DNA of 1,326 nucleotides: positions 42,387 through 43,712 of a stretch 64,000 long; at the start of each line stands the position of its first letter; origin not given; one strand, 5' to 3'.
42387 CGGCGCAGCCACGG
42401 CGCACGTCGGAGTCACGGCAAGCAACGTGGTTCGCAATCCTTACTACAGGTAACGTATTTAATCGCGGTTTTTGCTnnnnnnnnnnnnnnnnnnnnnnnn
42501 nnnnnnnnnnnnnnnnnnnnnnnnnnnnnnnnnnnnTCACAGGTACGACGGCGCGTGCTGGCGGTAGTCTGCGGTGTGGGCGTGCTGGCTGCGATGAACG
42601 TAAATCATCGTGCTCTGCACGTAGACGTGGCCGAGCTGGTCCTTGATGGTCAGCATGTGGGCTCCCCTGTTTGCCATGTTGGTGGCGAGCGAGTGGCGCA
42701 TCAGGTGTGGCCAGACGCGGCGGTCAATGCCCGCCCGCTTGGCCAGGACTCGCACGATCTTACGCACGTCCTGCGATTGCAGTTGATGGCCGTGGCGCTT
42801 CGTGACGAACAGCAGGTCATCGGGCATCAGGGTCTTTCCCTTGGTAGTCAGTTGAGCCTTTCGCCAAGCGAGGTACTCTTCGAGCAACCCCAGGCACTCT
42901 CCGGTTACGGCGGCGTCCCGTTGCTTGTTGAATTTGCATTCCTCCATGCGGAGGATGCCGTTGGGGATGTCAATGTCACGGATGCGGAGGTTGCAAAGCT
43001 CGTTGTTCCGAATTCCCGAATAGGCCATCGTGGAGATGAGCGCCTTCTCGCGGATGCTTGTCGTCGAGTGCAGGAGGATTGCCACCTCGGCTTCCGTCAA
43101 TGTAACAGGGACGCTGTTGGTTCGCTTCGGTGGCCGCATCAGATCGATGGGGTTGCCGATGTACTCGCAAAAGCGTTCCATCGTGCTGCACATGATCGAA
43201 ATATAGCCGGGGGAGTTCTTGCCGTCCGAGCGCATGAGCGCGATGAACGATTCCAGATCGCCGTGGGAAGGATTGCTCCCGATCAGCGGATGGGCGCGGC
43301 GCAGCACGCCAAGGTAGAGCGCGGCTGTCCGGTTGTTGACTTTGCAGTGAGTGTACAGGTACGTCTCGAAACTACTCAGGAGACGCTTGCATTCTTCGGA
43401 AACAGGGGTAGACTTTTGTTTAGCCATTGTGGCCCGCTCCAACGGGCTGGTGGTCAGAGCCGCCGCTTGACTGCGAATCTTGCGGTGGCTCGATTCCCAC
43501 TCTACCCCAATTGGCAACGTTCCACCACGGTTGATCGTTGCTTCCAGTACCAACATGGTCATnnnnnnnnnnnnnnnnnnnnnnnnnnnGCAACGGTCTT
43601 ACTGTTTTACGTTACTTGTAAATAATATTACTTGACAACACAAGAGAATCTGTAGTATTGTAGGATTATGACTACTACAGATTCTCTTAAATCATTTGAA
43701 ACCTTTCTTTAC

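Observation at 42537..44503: Head-to-head tyrosine recombinase paralogs of opposite composition, one frameshifted, with a 16-bp perfect inverted repeat over its start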

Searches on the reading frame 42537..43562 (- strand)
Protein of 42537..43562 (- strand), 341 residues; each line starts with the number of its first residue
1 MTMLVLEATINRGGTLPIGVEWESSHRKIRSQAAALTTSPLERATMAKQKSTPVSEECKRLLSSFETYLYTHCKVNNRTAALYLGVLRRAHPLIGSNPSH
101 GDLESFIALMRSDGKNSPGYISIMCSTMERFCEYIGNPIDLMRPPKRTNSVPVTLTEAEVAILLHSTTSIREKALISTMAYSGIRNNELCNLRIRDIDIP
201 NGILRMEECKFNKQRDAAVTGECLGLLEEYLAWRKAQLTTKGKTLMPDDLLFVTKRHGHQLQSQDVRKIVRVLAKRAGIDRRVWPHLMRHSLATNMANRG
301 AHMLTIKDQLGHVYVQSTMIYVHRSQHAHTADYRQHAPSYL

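Call 7: search_protein_families(library=pfam, proteins=[window:42537-43562:-], max_evalue=0.01)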
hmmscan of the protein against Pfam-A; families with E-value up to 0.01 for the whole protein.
window:42537-43562:- (341 aa): 1 family
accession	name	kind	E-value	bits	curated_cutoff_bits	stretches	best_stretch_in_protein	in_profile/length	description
PF00589.27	Phage_integrase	-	7.3e-33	114.2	27.1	1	155-325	3-169/172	Phage integrase family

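Call 19: find_related_loci(query=window:42537-43427:-, collection=viral_contigs, flank=10000)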
Query window:42537-43427:- (296 aa) in viral_contigs; peptide patterns used: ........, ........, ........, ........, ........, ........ (x = any residue, [..] = any of these).
2 stretches matched a pattern, but none encodes a relative of the query by tblastn (E <= 1e-3).

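Call 24: find_homologous_proteins(query=window:42537-43562:-, max_evalue=1e-10)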
Query window:42537-43562:- (341 aa): 118 proteins with E <= 1e-10 among 1998 candidates.
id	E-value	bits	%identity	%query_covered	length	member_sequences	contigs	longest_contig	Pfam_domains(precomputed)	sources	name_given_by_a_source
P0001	4.2e-164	563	80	87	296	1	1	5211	PF00589.28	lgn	-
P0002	2.1e-146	505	71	87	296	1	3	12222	PF00589.28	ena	-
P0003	7.6e-141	487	70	87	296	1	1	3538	PF00589.28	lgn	-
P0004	2.9e-123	429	62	87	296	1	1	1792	PF00589.28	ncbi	-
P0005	9.3e-122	424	94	59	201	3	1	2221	PF00589.28,PF22823.3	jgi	jgi:site-specific recombinase XerD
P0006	2.3e-120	420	77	68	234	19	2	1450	PF00589.28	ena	-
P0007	2.8e-104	367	56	87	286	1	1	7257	PF00589.28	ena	-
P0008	1.8e-98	348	54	87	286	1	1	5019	PF00589.28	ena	-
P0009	5.2e-95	336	53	84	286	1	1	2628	PF00589.28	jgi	jgi:integrase/recombinase XerD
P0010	1.0e-92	329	51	87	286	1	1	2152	PF00589.28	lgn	-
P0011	1.3e-89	319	51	87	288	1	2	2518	PF00589.28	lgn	-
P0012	5.2e-89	317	51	87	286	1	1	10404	PF00589.28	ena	-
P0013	2.0e-76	275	48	82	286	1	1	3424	PF00589.28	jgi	jgi:integrase/recombinase XerD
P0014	2.4e-70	255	45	84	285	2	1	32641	PF00589.28,PF22823.3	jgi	jgi:site-specific recombinase XerD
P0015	1.1e-69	253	48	84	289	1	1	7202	PF00589.28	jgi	jgi:integrase/recombinase XerD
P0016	2.1e-67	246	43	87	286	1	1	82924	PF00589.28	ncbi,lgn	-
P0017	5.8e-65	238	44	87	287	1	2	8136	PF00589.28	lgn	-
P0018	9.8e-65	237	45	87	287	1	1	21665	PF00589.28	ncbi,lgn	-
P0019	8.3e-64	234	44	87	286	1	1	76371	PF00589.28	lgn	-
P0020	2.9e-63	232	41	84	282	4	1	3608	PF00589.28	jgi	jgi:site-specific recombinase XerD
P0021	2.1e-62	229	43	82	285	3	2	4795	PF00589.28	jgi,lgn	jgi:site-specific recombinase XerD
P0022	2.4e-62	229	43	87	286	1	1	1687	PF00589.28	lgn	-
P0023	3.2e-62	229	43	82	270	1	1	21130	PF00589.28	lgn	-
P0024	2.4e-61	226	40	87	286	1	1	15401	PF00589.28,PF22823.3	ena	-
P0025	6.7e-61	224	42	85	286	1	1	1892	PF00589.28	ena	-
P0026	6.8e-61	224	42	82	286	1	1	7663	PF00589.28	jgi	jgi:site-specific recombinase XerD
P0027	7.9e-61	224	43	82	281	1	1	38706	PF00589.28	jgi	jgi:site-specific recombinase XerD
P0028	3.0e-60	222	41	86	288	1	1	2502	PF00589.28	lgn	-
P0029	6.2e-60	221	52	61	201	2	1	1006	PF00589.28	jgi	jgi:integrase/recombinase XerD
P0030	2.4e-56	209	40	83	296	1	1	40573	PF00589.28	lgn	-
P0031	3.4e-55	206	41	85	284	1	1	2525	PF00589.28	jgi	-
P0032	5.1e-54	202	41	82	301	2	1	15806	PF00589.28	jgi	jgi:site-specific recombinase XerD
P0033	1.7e-53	200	42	73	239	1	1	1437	PF00589.28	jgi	jgi:integrase/recombinase XerD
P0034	3.8e-53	199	38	82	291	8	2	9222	PF00589.28,PF22823.3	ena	-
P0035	2.7e-52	196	38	84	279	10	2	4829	PF00589.28,PF22823.3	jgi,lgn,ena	-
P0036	6.1e-52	195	39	82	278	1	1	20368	PF00589.28,PF22823.3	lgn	-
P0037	8.1e-52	195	39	83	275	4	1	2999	PF00589.28,PF22823.3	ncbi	-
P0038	1.2e-51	194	39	87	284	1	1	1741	PF00589.28,PF22823.3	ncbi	-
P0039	1.4e-51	194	40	82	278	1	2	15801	PF00589.28,PF22823.3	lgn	-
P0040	4.0e-51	192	41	82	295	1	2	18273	PF00589.28,PF22823.3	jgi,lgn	-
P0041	1.0e-50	191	39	87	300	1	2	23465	PF00589.28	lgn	-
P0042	1.3e-50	191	39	82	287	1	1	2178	PF00589.28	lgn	-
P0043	4.5e-50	189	38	82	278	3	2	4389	PF00589.28,PF22823.3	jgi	-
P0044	5.5e-50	189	38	82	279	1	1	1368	PF00589.28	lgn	-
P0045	1.2e-49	187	44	67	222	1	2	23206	PF00589.28,PF22823.3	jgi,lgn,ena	-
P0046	1.7e-49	187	38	82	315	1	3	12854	PF00589.28,PF22823.3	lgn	-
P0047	2.2e-49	187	38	83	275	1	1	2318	PF00589.28,PF22823.3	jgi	-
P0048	2.3e-49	186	39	83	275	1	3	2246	PF00589.28,PF22823.3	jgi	-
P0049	2.9e-49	186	40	75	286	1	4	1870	PF00589.28,PF22823.3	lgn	-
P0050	3.2e-49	186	39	83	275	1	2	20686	PF00589.28,PF22823.3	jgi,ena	-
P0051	3.7e-49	186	40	82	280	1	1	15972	PF00589.28,PF22823.3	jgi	jgi:integrase/recombinase XerD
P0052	4.6e-49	186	39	82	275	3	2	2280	PF00589.28,PF22823.3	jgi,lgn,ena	-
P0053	3.1e-48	183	38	83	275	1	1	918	PF00589.28,PF22823.3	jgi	-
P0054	6.2e-48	182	39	76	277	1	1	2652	PF00589.28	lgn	-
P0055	7.1e-48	182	38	84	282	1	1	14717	PF00589.28,PF22823.3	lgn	-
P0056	4.4e-47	179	36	84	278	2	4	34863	PF00589.28,PF22823.3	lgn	-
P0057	4.4e-47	179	40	82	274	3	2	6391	PF00589.28,PF22823.3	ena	-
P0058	4.5e-47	179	39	82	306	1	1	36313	PF00589.28,PF22823.3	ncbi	-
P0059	4.8e-47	179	40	75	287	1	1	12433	PF00589.28,PF22823.3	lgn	-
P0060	7.9e-47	178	43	72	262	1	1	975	PF00589.28,PF22823.3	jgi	jgi:integrase/recombinase XerD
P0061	8.5e-47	178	42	72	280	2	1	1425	PF00589.28,PF22823.3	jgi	-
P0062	8.8e-47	178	42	71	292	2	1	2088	PF00589.28,PF22823.3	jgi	-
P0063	8.9e-47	178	39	84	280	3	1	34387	PF00589.28,PF22823.3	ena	-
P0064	1.3e-46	177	42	72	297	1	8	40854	PF00589.28,PF22823.3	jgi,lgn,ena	-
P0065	1.4e-46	177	42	72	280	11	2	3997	PF00589.28,PF22823.3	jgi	-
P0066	1.9e-46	177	38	84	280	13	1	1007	PF00589.28,PF22823.3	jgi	jgi:integrase/recombinase XerD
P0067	2.1e-46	177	37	83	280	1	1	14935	PF00589.28,PF22823.3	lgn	-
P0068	7.0e-46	175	36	82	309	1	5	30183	PF00589.28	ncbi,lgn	-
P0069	8.2e-46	175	40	84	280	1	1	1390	PF00589.28,PF22823.3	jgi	jgi:integrase/recombinase XerD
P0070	1.3e-45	174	37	82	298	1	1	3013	PF00589.28,PF22823.3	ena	-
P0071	2.0e-45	174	36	82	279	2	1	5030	PF00589.28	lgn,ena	-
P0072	4.4e-45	172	38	84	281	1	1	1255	PF00589.28,PF22823.3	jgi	jgi:integrase/recombinase XerD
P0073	7.2e-45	172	41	71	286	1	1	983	PF00589.28,PF22823.3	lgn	-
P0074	8.6e-45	171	37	84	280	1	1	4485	PF00589.28,PF22823.3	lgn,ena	-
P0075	1.2e-44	171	37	82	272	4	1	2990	PF00589.28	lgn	-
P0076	1.3e-44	171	37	81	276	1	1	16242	PF00589.28,PF22823.3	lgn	-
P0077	1.3e-44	171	41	72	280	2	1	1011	PF00589.28,PF22823.3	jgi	jgi:integrase/recombinase XerD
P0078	1.7e-44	171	37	83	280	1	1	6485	PF00589.28,PF22823.3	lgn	-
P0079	2.3e-44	170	36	83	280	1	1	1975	PF00589.28,PF22823.3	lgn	-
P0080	2.5e-44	170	37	84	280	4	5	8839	PF00589.28,PF22823.3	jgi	jgi:site-specific recombinase XerD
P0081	3.0e-44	170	36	83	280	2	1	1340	PF00589.28,PF22823.3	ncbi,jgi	jgi:site-specific recombinase XerD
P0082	7.5e-44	168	35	89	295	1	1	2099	PF00589.28,PF22823.3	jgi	jgi:site-specific recombinase XerD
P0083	1.2e-43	168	39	66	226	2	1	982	PF00589.28,PF22823.3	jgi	jgi:integrase/recombinase XerD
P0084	5.0e-43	166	35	82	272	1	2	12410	PF00589.28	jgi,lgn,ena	jgi:integrase/recombinase XerD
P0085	5.1e-43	166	36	76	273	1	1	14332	PF00589.28,PF22823.3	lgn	-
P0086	5.4e-43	166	38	72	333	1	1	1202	PF00589.28,PF22823.3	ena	-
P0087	6.9e-43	165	37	84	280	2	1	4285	PF00589.28,PF02899.24,PF22823.3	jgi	-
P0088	1.1e-42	165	42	63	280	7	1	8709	PF00589.28,PF22823.3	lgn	-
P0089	1.3e-42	164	38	72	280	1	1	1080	PF00589.28,PF22823.3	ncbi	-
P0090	1.8e-42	164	42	63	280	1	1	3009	PF00589.28,PF22823.3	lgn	-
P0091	3.2e-42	163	36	83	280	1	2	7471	PF00589.28,PF22823.3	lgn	-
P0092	3.2e-42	163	42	63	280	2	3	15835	PF00589.28,PF22823.3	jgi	jgi:site-specific recombinase XerD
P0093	4.0e-42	163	38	71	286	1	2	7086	PF00589.28,PF22823.3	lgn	-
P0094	8.0e-42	162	35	82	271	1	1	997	PF00589.28,PF22823.3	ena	-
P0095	2.5e-41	160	36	73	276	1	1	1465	PF00589.28,PF22823.3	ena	-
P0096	3.8e-41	159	36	84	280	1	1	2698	PF00589.28,PF22823.3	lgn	-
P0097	4.1e-41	159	36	83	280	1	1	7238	PF00589.28,PF22823.3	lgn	-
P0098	8.7e-41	158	38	72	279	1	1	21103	PF00589.28,PF22823.3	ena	-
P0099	9.3e-41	158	43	63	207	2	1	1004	PF00589.28,PF22823.3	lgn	-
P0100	1.0e-40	158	37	84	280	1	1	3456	PF00589.28,PF22823.3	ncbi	-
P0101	1.6e-40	157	36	83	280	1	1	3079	PF00589.28,PF22823.3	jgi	jgi:integrase/recombinase XerD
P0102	2.7e-40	157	36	84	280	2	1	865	PF00589.28,PF22823.3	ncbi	-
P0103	3.3e-40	156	34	84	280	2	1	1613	PF00589.28,PF22823.3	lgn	-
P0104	3.3e-40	156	35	84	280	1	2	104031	PF00589.28,PF22823.3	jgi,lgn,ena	-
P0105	8.8e-40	155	37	83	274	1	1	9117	PF00589.28,PF22823.3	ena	-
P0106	1.1e-39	155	34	81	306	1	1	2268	PF00589.28,PF22823.3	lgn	-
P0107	2.4e-39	154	36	83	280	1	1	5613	PF00589.28,PF02899.24,PF22823.3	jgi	-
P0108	2.6e-39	153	40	63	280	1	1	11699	PF00589.28,PF22823.3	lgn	-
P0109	1.3e-38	151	37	75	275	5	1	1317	PF00589.28,PF22823.3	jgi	jgi:integrase/recombinase XerD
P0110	4.0e-38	150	34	82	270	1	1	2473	PF00589.28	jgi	-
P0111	5.3e-38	149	38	72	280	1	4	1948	PF00589.28,PF22823.3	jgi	jgi:site-specific recombinase XerD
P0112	6.7e-38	149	35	77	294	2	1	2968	PF00589.28,PF22823.3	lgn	-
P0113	3.0e-37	147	38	63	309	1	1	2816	PF00589.28,PF22823.3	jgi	-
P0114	8.1e-36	142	38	63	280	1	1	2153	PF00589.28,PF22823.3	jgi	jgi:integrase/recombinase XerD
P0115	1.1e-35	142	32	82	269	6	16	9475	PF00589.28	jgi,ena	-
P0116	4.3e-35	140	33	82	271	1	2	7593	PF00589.28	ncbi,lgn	-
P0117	2.8e-34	137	33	82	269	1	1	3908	PF00589.28,PF22823.3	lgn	-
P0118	1.6e-12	65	28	77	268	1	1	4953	PF00589.28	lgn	-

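Call 25: find_encoding_contigs(protein=P0002, flank=10000, max_places=4)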
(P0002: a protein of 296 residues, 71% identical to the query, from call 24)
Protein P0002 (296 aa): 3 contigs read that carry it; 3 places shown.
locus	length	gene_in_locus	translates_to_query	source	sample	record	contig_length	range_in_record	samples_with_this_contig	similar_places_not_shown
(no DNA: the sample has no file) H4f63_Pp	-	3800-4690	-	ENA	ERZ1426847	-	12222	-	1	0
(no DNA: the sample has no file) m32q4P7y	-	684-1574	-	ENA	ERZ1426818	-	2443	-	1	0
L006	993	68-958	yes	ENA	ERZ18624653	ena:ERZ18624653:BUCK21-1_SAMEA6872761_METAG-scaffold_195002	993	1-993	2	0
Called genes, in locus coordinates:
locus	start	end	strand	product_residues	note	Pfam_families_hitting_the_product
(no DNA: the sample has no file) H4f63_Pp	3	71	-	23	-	?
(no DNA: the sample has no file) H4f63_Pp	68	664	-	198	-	-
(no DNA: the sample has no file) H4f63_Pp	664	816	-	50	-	-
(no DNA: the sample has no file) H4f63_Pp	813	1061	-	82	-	-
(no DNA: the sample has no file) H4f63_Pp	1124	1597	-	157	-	-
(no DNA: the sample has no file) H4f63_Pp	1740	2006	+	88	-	-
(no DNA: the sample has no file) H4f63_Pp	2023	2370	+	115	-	PF13248:Zn_ribbon_3 (faint)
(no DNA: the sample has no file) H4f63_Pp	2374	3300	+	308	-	PF00929:RNase_T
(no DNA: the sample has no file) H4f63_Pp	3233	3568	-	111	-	-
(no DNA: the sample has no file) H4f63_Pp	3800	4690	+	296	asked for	PF00589:Phage_integrase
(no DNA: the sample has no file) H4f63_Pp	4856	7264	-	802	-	PF13472:Lipase_GDSL_2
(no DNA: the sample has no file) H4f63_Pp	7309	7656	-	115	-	-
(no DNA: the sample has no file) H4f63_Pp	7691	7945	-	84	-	-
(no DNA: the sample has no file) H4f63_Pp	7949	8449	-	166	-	-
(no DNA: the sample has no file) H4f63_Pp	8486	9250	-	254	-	PF28544:Helical_needle (faint)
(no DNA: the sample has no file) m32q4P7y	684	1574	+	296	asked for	PF00589:Phage_integrase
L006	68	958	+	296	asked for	PF00589:Phage_integrase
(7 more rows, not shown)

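Call 26: find_encoding_contigs(protein=P0001, flank=10000, max_places=4)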
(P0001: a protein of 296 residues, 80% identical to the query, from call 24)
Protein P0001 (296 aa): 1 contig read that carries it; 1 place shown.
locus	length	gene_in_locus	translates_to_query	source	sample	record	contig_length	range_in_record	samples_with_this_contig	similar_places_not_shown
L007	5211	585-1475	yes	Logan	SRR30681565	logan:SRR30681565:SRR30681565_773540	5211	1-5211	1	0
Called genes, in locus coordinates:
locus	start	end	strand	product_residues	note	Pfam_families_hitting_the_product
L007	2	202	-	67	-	?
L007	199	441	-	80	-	-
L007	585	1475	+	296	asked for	PF00589:Phage_integrase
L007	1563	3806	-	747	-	-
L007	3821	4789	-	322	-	-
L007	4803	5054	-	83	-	-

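Call 27: find_encoding_contigs(protein=P0016, flank=10000, max_places=4)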
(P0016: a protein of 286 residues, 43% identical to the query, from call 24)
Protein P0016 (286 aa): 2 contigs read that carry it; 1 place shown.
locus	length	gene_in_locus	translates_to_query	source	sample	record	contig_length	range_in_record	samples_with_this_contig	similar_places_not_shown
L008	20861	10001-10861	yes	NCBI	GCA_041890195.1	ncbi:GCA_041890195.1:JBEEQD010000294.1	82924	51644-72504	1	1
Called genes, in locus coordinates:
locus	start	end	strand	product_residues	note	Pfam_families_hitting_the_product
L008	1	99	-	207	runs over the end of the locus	-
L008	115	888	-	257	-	-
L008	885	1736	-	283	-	-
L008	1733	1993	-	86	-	-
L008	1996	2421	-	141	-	PF23140:Gp80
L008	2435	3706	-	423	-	-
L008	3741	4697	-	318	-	-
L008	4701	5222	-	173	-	-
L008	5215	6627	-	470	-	PF11134:Phage_stabilise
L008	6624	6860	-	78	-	-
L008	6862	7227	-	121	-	-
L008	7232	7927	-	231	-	PF24175:SU10_adaptor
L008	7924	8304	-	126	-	-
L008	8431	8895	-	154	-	-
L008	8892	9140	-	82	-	-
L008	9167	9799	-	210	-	-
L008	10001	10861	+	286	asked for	PF00589:Phage_integrase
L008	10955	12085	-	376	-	PF00657:Lipase_GDSL, PF13472:Lipase_GDSL_2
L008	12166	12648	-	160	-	-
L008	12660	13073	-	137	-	-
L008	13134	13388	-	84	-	-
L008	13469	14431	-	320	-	-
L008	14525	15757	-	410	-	PF11651:P22_CoatProtein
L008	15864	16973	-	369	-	-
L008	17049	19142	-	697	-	PF16510:P22_portal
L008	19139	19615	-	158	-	PF04542:Sigma70_r2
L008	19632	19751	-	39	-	-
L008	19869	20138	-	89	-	-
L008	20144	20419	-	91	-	-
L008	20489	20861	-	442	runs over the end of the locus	PF03237:Terminase_6N, PF17289:Terminase_6C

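Call 32: search_protein_families(library=ncbifam, proteins=[window:42537-43427:-], max_evalue=0.01)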
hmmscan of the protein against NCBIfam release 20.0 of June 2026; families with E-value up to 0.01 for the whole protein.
window:42537-43427:- (296 aa): 12 families
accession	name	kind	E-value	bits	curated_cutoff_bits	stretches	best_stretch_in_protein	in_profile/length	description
NF040815.2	recomb_XerA_Arch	equivalog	8.7e-49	166.4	220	1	20-284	3-259/263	site-specific tyrosine recombinase/integron integrase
TIGR02224.1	recomb_XerC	equivalog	2.1e-37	129.1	335.15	1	55-293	46-291/295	tyrosine recombinase XerC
TIGR02225.1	recomb_XerD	equivalog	4.9e-36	124.5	329.6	1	56-293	44-288/290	site-specific tyrosine recombinase XerD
NF001399.0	PRK00283.1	subfamily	1.4e-32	113.1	279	1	92-293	96-297/300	tyrosine recombinase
NF002331.0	PRK01287.1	subfamily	1.9e-24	86.3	371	1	91-281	122-314/365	site-specific tyrosine recombinase XerC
NF003462.0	PRK05084.1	equivalog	2.6e-24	85.6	267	1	119-285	189-350/360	tyrosine recombinase XerS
TIGR02249.1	integrase_gron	subfamily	1.5e-23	83.6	265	2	212-281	233-302/315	integron integrase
NF007370.0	PRK09870.1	subfamily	1.1e-14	54.6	221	1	110-277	13-177/200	tyrosine-type DNA invertase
NF007371.0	PRK09871.1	subfamily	2e-14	53.6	222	1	117-278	18-173/198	tyrosine-type DNA invertase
NF011946.0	PRK15417.1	equivalog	2.8e-14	53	435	2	214-280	250-316/337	integron integrase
NF041502.1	integrase_1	equivalog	7.2e-07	28.3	350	1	194-281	276-362/484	site-specific integrase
NF040693.1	recomb_GmtY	equivalog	0.0013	18.1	340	0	220-281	377-434/441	gamma-mobile-trio recombinase GmtY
